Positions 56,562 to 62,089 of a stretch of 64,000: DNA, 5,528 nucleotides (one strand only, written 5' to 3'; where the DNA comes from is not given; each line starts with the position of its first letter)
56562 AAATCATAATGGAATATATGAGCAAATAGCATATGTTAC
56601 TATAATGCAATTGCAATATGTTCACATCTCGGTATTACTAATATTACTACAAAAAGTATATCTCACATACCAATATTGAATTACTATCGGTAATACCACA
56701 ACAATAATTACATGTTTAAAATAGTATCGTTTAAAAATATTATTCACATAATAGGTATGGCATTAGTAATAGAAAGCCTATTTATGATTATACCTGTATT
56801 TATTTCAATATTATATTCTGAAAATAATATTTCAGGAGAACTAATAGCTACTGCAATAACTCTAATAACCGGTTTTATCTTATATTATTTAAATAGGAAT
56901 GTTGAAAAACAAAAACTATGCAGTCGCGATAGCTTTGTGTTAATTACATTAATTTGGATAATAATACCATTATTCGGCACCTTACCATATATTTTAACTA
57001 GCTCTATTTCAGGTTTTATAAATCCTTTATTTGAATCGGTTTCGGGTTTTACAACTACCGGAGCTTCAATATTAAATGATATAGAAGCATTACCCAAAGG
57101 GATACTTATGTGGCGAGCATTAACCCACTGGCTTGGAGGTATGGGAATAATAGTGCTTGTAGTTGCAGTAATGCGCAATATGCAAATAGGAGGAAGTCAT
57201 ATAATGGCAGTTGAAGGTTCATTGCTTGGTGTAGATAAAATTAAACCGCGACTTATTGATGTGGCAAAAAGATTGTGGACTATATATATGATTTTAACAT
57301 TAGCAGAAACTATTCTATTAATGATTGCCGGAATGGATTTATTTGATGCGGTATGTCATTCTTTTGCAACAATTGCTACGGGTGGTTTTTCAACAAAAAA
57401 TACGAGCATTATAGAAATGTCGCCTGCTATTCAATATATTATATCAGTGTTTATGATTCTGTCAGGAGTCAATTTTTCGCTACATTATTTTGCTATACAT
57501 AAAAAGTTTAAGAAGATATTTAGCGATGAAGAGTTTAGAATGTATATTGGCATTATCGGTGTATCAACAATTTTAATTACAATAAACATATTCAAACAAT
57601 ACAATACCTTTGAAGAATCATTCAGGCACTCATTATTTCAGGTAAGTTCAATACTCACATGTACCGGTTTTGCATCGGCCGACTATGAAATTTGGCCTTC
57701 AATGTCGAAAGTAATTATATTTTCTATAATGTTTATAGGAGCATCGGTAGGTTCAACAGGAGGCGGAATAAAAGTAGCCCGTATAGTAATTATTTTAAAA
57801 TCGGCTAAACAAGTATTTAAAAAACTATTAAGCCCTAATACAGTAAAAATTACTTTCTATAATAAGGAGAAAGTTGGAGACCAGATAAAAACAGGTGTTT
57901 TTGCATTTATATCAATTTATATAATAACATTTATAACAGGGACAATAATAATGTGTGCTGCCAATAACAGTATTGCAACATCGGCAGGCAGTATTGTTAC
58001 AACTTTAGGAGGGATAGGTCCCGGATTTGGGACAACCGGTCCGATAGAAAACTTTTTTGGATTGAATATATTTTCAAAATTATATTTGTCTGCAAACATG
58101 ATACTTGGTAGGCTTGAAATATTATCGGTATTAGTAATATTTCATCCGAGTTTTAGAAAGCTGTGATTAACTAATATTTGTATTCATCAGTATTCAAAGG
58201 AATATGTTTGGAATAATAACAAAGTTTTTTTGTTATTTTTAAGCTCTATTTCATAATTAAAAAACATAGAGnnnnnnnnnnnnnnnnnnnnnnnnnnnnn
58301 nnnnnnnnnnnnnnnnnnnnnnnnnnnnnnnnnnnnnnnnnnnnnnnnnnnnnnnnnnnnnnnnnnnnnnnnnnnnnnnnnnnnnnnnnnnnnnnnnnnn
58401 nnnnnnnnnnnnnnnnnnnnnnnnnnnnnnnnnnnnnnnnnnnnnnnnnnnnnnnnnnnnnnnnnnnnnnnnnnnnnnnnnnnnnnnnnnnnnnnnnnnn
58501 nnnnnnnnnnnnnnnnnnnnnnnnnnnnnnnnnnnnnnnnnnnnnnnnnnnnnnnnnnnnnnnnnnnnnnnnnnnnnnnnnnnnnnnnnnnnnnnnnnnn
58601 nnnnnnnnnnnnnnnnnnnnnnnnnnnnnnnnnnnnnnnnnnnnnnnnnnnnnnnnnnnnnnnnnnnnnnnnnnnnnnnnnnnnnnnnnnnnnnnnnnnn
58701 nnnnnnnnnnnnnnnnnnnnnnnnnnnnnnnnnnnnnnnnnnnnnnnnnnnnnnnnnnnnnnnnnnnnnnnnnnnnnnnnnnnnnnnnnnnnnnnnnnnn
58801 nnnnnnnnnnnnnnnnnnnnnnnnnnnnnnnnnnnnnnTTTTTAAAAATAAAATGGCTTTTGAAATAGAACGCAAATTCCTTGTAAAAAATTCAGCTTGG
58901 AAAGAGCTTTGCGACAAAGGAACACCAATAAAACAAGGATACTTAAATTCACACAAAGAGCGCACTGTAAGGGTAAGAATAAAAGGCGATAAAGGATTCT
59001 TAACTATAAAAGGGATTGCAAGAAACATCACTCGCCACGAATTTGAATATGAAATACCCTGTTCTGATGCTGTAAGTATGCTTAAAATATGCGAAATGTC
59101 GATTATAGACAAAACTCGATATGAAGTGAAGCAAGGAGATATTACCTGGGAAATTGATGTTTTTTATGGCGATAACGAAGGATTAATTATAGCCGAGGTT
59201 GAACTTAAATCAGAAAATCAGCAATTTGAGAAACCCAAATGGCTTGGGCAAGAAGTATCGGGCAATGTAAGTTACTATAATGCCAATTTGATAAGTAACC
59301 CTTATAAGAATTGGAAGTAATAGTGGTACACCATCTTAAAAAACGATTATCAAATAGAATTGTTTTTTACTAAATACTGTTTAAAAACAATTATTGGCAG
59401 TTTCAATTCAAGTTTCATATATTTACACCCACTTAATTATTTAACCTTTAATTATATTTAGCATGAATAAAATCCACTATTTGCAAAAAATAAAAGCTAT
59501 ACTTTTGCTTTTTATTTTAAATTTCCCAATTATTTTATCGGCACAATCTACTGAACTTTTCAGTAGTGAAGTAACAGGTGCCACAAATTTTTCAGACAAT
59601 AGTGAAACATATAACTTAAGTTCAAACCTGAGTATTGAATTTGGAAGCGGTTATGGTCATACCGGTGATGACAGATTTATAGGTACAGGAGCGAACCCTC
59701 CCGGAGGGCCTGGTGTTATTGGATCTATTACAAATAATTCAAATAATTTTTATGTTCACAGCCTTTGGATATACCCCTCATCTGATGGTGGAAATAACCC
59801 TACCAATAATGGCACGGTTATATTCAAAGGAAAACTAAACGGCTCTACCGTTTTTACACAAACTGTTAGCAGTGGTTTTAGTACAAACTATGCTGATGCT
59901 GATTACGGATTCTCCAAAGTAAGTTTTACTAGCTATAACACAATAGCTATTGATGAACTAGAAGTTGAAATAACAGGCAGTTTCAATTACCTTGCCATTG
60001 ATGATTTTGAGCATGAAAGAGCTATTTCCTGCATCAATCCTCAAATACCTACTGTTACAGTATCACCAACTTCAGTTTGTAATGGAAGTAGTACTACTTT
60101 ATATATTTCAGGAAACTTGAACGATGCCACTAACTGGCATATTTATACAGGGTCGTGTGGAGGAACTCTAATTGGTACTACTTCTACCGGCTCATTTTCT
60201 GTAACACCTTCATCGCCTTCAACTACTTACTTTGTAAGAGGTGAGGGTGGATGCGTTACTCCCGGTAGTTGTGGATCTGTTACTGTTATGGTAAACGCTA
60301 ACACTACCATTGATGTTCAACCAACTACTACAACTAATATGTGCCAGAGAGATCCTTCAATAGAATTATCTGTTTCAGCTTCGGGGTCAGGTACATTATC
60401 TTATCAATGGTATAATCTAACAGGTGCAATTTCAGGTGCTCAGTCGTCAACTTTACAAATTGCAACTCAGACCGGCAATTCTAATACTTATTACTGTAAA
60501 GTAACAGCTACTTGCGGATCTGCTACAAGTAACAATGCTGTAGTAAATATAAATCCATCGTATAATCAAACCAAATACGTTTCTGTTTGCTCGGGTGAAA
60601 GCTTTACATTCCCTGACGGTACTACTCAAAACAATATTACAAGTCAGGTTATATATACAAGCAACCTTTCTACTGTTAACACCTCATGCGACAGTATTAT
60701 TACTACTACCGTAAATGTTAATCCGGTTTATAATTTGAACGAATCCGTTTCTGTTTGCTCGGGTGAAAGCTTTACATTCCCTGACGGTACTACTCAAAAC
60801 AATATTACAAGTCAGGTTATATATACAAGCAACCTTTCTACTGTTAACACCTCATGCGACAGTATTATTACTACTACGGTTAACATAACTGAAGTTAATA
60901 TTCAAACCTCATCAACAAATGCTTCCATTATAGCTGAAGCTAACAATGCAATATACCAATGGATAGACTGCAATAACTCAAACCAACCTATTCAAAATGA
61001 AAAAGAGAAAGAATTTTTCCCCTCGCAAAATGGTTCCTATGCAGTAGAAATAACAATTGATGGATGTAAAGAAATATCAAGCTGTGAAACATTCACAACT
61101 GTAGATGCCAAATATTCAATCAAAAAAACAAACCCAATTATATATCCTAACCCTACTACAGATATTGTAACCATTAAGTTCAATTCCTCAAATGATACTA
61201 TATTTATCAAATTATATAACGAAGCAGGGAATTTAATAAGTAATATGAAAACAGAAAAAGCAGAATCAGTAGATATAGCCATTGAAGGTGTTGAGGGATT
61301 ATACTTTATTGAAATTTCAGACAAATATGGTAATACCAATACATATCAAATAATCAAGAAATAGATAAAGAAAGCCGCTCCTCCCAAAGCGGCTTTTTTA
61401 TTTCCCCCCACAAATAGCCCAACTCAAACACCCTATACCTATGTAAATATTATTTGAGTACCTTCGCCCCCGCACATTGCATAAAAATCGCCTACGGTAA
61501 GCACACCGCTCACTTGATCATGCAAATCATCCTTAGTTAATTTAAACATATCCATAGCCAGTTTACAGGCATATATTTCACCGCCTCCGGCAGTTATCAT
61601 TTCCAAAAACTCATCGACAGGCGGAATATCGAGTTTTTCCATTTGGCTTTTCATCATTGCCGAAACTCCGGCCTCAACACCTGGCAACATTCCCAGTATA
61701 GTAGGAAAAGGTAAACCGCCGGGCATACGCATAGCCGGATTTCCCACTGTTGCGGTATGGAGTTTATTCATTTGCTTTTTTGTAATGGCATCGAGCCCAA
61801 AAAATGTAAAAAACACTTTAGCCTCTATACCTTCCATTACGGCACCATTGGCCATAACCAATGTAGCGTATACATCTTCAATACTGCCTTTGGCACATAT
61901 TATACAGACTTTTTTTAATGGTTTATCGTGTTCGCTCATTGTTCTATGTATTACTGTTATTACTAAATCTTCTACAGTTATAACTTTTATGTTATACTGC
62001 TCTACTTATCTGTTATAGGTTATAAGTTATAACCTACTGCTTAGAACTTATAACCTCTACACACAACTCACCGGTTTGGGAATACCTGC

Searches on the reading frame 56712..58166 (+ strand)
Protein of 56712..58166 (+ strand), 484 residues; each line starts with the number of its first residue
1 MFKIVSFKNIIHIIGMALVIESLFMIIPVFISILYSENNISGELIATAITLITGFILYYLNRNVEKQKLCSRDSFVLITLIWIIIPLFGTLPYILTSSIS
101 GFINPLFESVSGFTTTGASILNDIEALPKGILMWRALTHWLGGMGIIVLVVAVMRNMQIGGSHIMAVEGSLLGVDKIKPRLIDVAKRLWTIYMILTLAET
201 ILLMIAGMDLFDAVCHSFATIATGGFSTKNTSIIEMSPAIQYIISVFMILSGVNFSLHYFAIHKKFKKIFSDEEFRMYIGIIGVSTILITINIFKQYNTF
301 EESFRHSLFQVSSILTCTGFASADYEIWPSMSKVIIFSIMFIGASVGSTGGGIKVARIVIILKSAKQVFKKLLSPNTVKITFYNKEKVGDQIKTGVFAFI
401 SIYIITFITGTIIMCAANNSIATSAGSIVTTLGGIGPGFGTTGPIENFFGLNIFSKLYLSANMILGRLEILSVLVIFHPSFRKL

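Call 84: search_protein_families(library=pfam, proteins=[window:56712-58166:+], max_evalue=0.00001)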
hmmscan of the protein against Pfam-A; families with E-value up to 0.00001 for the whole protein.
window:56712-58166:+ (484 aa): 1 family
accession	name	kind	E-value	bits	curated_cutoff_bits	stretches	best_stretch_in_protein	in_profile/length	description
PF02386.22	TrkH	-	8.6e-63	212.9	27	1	46-478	8-491/502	Cation transport protein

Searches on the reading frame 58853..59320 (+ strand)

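Call 84: search_protein_families(library=pfam, proteins=[window:58853-59320:+], max_evalue=0.00001)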
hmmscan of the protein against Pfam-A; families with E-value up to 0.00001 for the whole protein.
window:58853-59320:+ (155 aa): 1 family
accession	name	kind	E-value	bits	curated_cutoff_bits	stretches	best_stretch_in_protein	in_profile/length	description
PF01928.26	CYTH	-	2.2e-16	60.6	23.2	1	3-136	2-164/179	CYTH domain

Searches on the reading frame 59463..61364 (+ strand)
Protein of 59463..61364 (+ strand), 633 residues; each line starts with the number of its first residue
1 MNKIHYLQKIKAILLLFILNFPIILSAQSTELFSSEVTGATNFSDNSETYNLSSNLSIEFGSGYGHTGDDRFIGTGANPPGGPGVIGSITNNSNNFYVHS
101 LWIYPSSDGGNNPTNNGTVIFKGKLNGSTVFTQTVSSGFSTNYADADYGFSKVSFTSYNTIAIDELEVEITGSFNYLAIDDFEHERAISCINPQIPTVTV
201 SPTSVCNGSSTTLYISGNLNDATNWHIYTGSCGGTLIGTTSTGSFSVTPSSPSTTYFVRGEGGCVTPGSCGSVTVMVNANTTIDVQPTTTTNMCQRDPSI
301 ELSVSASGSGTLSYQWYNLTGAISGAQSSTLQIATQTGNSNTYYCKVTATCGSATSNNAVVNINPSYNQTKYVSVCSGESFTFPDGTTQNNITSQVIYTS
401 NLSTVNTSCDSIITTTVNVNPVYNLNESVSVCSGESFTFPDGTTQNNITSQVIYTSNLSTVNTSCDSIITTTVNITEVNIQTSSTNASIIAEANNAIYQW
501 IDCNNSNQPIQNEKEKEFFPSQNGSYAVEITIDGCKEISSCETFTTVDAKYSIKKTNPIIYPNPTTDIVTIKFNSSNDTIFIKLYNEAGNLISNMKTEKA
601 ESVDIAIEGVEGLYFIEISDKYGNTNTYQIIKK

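Call 84: search_protein_families(library=pfam, proteins=[window:59463-61364:+], max_evalue=0.00001)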
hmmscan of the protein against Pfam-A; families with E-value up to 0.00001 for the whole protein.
window:59463-61364:+ (633 aa): 1 family
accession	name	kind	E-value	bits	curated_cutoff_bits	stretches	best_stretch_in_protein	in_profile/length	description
PF18962.6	Por_Secre_tail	-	4e-09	37.1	27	1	560-626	1-70/75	Secretion system C-terminal sorting domain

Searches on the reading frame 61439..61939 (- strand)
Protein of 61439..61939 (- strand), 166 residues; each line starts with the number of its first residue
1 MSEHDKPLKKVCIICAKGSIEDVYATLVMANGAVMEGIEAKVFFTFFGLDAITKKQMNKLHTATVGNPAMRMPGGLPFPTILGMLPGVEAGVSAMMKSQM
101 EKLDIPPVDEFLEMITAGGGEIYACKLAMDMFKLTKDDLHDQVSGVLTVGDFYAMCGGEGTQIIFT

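Call 84: search_protein_families(library=pfam, proteins=[window:61439-61939:-], max_evalue=0.00001)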
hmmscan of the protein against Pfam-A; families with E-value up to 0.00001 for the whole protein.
window:61439-61939:- (166 aa): 2 families
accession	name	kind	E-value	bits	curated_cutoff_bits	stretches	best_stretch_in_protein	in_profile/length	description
PF13686.11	DrsE_2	-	7.7e-27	94.6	25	1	9-152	3-144/156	DsrE/DsrF/DrsH-like family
PF02635.20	DsrE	-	4.1e-06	27.4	22.7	0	90-146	41-100/116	DsrE/DsrF-like family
